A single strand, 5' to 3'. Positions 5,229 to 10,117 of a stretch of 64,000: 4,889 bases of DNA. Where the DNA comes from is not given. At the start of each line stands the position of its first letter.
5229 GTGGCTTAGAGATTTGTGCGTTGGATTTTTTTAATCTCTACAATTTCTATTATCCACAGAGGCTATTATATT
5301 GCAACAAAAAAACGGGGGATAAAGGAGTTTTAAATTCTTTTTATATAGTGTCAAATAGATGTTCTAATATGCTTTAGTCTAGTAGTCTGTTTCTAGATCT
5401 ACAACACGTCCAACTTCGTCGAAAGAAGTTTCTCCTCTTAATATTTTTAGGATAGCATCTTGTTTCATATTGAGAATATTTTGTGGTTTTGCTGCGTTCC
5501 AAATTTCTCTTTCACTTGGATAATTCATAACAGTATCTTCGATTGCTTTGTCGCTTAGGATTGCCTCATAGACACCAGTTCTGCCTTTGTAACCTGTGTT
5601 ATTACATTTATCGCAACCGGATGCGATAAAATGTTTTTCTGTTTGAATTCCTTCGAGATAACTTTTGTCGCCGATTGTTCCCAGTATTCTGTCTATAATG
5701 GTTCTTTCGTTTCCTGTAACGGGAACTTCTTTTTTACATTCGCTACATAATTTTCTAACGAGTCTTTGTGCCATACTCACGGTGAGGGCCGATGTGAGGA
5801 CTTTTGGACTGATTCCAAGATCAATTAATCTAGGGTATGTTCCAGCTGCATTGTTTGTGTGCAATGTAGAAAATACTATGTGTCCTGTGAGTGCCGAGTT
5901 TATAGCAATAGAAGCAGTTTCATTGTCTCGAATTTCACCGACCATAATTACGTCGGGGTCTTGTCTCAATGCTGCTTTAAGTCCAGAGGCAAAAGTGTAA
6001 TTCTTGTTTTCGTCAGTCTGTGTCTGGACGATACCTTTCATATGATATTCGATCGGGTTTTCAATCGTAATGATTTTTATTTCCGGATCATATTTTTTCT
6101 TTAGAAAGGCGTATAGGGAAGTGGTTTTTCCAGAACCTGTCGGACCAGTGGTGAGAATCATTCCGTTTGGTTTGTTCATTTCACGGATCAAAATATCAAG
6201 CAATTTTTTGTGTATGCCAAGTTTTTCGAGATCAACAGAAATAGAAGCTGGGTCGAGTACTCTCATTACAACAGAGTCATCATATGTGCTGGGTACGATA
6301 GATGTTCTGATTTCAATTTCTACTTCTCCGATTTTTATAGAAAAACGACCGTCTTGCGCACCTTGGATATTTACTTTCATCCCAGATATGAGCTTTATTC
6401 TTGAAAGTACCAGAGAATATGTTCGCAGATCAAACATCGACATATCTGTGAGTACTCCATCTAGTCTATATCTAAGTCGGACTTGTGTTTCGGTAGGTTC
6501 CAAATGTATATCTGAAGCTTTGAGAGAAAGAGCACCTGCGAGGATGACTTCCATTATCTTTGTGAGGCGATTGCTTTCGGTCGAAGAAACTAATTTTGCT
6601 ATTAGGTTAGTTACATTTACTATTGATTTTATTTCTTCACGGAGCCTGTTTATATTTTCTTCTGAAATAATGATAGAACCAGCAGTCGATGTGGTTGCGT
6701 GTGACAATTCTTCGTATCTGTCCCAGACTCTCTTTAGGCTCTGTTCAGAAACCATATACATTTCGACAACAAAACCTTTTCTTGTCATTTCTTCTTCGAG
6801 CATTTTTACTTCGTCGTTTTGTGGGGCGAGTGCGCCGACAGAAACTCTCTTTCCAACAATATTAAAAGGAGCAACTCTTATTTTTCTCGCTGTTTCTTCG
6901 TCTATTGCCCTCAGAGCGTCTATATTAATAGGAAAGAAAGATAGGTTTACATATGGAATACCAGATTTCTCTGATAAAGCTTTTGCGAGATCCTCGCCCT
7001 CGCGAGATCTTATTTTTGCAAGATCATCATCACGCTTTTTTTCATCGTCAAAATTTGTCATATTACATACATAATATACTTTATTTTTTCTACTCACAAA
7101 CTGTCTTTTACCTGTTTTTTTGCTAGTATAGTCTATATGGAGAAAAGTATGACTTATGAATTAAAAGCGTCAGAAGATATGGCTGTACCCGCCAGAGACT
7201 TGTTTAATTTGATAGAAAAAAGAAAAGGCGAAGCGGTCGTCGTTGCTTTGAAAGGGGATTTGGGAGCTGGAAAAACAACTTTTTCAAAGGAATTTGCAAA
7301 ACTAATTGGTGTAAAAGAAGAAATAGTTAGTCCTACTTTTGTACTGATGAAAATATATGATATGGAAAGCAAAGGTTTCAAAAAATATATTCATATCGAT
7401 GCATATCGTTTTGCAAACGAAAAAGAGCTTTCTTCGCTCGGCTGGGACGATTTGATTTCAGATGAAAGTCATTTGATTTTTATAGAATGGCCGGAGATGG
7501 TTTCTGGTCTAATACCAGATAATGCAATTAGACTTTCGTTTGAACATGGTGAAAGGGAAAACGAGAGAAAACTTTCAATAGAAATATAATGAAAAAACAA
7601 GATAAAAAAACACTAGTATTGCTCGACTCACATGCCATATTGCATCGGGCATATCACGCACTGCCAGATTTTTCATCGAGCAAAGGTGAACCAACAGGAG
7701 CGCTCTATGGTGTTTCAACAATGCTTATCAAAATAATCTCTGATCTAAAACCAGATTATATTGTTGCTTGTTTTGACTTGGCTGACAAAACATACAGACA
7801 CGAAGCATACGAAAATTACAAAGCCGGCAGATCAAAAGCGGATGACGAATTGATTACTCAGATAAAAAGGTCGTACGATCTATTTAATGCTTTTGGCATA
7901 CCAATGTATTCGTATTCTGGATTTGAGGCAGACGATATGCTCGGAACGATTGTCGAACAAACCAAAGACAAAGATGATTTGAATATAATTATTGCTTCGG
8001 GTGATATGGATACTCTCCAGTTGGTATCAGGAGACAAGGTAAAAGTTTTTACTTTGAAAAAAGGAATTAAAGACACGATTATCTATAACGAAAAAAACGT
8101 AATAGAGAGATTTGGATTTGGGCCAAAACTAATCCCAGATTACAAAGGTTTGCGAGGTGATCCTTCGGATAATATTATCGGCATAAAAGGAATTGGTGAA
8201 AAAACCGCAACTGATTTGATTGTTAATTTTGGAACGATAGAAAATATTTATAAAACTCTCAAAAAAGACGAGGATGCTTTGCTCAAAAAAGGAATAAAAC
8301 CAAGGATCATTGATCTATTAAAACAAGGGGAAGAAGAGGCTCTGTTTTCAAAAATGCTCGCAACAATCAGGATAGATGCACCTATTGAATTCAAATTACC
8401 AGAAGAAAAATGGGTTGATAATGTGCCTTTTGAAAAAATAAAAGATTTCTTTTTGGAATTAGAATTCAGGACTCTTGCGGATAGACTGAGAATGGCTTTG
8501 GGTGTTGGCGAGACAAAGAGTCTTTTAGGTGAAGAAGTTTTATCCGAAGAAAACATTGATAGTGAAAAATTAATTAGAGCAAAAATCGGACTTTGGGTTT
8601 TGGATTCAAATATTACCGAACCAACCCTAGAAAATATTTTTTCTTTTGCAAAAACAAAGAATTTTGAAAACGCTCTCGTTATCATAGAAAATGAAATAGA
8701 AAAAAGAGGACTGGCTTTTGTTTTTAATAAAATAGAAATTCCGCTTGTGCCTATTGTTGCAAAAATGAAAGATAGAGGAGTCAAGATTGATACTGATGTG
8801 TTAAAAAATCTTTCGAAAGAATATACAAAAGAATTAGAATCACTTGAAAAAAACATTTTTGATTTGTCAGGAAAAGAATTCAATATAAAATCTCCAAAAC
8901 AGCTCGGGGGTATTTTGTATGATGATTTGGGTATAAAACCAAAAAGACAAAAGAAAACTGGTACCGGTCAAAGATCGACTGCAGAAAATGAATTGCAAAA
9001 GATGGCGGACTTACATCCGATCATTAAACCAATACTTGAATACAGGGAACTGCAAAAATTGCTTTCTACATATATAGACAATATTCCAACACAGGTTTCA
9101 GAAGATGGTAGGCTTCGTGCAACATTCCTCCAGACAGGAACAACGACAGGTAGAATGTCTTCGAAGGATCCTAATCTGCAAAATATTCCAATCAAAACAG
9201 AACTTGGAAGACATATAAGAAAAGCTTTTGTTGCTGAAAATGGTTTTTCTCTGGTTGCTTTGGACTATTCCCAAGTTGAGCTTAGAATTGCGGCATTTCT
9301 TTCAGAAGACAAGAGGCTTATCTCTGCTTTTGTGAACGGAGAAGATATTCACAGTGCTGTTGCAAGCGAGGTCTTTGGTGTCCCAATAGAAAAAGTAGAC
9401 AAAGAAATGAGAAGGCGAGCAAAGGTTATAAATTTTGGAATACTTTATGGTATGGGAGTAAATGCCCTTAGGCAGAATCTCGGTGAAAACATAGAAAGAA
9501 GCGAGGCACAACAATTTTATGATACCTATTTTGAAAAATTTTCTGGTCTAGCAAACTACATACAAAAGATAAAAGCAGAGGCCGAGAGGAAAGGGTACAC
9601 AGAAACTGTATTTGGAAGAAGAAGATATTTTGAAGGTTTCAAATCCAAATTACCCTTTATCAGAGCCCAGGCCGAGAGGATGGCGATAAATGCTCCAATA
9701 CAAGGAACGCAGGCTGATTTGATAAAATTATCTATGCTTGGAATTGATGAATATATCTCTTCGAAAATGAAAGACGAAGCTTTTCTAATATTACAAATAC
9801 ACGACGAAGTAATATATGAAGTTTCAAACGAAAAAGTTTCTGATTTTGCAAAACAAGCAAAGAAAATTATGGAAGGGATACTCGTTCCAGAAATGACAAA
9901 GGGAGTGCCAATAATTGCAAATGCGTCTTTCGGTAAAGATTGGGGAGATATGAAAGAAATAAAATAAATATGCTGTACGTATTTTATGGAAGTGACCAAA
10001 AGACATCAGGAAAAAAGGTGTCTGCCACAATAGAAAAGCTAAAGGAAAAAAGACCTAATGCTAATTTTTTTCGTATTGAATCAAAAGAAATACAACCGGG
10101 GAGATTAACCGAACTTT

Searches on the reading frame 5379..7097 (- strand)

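Call 78: search_protein_families(library=pfam, proteins=[window:5379-7097:-], max_evalue=0.00001)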
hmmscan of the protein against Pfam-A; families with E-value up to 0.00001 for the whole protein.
window:5379-7097:- (572 aa): 2 families
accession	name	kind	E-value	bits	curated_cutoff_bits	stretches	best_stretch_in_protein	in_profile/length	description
PF00437.27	T2SSE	-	4.3e-109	365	24.9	1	174-563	4-369/370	Type II/IV secretion system protein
PF05157.20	MshEN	-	5.2e-07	30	23.1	1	46-133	2-88/90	MshEN domain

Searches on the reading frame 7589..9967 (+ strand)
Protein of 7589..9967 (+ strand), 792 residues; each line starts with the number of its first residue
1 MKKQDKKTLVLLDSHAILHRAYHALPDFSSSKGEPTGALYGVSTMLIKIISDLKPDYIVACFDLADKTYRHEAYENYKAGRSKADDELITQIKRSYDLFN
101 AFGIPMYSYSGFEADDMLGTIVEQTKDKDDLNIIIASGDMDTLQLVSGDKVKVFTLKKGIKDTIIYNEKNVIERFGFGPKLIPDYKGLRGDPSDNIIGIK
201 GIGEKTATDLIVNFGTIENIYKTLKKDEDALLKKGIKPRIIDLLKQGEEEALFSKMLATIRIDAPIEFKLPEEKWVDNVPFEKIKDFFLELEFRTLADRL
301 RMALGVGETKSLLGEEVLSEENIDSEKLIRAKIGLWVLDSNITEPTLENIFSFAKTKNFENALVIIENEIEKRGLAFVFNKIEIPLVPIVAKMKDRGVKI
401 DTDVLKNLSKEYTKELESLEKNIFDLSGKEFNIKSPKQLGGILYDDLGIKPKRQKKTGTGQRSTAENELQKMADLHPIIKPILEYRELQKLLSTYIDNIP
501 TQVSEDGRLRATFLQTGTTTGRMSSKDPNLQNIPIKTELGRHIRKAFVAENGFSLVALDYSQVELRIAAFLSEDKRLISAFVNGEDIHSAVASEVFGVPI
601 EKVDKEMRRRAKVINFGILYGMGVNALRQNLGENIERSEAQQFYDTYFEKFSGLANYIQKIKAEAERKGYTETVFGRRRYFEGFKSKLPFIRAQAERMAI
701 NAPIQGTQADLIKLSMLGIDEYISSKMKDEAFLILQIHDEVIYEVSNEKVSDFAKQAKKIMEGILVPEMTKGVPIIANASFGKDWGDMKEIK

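Call 78: search_protein_families(library=pfam, proteins=[window:7589-9967:+], max_evalue=0.00001)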
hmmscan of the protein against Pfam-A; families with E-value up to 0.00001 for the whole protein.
window:7589-9967:+ (792 aa): 3 families
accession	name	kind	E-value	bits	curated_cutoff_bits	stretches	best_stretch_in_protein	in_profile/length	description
PF00476.26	DNA_pol_A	-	8e-139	463.2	34.3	1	403-787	2-381/381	DNA polymerase family A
PF02739.22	5_3_exonuc_N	-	1.9e-49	167.9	34.3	1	8-176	1-164/164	5'-3' exonuclease, N-terminal resolvase-like domain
PF01367.25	5_3_exonuc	-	2.7e-24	85.9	40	1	179-272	3-88/97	5'-3' exonuclease, C-terminal SAM fold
